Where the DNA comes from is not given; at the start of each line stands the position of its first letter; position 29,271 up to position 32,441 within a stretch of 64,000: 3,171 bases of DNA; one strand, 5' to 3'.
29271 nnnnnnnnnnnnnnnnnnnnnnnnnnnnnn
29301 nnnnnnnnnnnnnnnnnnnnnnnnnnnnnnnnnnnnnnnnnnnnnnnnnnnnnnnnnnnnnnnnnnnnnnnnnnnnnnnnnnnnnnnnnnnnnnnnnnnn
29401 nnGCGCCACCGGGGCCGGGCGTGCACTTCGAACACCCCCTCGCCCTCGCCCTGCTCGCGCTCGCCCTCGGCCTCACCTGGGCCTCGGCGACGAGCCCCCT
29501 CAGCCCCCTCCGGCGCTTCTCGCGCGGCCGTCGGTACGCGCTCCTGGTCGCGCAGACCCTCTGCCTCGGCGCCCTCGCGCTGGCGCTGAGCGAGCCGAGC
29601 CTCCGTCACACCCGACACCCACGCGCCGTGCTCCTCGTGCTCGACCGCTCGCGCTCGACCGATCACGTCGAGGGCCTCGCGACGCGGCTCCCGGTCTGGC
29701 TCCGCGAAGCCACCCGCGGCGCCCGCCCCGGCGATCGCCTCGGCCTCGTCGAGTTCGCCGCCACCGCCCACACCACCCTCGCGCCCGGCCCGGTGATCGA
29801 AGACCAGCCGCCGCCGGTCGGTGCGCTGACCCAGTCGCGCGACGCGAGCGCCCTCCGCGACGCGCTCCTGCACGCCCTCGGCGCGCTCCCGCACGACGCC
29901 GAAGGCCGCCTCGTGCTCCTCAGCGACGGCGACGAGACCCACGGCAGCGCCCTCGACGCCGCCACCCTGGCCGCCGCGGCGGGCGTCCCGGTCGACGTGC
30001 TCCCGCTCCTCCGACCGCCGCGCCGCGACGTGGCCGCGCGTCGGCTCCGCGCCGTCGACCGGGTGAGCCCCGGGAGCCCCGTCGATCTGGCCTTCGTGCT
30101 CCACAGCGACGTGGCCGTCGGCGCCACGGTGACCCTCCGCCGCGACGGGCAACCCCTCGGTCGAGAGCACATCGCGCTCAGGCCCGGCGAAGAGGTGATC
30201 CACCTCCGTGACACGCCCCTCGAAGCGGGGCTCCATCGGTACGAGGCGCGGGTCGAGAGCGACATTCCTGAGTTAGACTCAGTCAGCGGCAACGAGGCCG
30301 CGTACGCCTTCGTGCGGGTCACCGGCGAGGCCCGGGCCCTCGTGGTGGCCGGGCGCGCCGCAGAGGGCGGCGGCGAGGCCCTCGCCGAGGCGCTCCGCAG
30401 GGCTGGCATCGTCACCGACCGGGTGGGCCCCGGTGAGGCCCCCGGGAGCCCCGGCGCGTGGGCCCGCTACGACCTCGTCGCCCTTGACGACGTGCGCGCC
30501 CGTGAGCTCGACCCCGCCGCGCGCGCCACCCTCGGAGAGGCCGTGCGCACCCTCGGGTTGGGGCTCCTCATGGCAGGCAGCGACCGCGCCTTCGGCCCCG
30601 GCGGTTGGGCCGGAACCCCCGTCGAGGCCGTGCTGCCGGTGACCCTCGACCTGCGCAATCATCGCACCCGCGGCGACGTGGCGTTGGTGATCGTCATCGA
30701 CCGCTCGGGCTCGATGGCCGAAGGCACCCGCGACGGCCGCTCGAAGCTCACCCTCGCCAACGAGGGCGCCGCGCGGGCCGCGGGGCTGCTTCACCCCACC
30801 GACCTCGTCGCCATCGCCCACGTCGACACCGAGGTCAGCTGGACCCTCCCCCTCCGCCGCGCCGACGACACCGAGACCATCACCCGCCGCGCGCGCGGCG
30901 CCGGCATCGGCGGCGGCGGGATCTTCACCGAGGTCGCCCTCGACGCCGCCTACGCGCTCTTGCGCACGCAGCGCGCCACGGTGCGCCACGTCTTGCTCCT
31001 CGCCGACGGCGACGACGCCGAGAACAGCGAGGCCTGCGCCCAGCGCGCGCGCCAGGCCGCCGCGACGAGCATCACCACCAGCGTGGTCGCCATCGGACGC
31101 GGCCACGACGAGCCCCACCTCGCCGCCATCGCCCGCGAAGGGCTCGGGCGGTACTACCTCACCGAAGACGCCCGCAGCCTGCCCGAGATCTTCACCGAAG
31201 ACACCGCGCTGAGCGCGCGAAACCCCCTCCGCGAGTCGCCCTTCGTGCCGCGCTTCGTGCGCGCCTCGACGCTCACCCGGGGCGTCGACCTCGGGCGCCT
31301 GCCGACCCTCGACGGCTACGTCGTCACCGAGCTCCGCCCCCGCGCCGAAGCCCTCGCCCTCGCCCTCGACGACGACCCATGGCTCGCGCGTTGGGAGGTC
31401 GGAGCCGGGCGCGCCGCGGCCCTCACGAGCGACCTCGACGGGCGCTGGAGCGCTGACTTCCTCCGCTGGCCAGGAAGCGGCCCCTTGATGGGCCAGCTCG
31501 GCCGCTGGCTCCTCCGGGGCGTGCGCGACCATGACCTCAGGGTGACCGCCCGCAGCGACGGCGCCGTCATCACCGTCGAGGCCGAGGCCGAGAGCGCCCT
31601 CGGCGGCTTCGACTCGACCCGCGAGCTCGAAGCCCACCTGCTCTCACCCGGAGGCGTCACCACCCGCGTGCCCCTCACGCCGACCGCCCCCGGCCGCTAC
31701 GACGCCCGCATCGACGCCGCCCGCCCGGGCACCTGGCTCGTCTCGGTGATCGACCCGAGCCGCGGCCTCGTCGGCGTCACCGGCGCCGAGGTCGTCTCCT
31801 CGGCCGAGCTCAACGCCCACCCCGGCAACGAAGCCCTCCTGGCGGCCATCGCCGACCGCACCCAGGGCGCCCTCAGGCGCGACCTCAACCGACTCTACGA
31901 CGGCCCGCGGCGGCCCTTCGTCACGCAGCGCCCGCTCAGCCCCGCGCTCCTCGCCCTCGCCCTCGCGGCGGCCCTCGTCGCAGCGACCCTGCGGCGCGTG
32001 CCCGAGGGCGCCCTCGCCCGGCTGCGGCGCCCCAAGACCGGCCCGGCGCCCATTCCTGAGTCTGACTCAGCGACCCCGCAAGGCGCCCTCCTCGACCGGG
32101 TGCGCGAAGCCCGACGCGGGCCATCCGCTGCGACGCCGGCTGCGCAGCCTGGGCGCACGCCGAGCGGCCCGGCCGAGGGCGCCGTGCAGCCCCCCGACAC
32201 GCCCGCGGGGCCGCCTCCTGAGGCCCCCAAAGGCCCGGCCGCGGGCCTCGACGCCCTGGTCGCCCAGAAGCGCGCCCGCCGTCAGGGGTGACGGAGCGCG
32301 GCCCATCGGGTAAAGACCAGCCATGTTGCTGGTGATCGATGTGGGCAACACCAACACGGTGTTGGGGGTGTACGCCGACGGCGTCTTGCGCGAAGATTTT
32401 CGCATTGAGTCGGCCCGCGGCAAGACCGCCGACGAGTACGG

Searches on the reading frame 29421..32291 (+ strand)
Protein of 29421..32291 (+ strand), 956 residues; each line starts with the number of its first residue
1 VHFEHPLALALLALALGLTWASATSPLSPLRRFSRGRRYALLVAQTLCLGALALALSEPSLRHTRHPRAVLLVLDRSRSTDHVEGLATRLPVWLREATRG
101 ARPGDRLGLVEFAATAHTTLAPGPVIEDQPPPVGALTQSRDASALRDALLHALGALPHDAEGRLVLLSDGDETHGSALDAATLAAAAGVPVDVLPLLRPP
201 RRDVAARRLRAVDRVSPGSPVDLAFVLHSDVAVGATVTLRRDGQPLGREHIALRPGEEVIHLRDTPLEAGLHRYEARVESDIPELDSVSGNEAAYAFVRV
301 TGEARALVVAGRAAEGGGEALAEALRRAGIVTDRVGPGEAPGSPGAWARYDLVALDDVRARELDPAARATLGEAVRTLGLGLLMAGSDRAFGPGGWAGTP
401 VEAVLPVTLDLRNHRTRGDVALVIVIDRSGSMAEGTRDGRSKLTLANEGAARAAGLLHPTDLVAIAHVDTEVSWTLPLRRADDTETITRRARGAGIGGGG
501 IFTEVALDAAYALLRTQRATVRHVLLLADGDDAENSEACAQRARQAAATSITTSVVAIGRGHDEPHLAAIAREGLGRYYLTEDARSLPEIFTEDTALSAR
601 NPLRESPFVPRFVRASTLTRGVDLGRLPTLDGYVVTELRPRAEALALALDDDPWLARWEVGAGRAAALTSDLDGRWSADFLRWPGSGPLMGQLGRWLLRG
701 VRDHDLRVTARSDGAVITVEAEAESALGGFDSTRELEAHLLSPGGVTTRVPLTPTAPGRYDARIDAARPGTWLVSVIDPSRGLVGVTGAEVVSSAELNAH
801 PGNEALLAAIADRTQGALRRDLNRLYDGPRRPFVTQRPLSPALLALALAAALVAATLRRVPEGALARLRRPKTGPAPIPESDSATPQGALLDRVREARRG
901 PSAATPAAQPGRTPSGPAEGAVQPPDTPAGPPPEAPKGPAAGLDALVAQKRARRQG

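Call 13: search_protein_families(library=pfam, proteins=[window:29421-32291:+])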
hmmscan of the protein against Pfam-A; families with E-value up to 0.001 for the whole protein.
window:29421-32291:+ (956 aa): 5 families
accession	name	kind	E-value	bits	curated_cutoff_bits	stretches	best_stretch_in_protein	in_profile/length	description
PF13519.12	VWA_2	-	3.4e-16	60.2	27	2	422-530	1-106/107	von Willebrand factor type A domain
PF00092.34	VWA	-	4e-15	56.9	23.8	1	422-592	2-173/174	von Willebrand factor type A domain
PF13768.12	VWA_3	-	9.2e-11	42.5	27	1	421-579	2-154/155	von Willebrand factor type A domain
PF07090.17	GATase1_like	-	9.5e-05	22.5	27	1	626-697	172-245/247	Putative glutamine amidotransferase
PF05762.20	VWA_CoxE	-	0.00047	20.1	26.4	0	359-541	21-170/222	VWA domain containing CoxE-like protein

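Call 59: search_protein_representatives(protein=window:29421-32291:+)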
Query: 956 residues. Proteins with E-value up to 0.001 (for the whole library): 8686; up to 1e-10: 5644; up to 1e-30: 3249. The best 150 are listed.
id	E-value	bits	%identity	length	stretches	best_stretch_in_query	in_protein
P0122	0.0e+00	2049.2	100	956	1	1-956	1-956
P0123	3.1e-154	532.0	40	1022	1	34-953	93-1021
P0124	7.8e-150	517.4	40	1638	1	3-943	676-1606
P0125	3.5e-149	515.2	40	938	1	33-939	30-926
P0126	2.6e-147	509.0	40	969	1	14-950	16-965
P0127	4.2e-147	508.4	41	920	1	49-934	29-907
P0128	4.2e-146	505.1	40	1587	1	2-892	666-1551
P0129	1.5e-141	490.0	40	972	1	6-953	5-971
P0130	1.7e-140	486.5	40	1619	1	1-951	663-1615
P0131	7.2e-140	484.4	40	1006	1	6-925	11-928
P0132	1.1e-139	483.8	38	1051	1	42-888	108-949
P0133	2.2e-138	479.5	39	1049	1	33-951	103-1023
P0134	3.9e-136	472.1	39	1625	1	34-929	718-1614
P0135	1.2e-135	470.4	38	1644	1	12-933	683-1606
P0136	1.6e-131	456.8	39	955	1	17-935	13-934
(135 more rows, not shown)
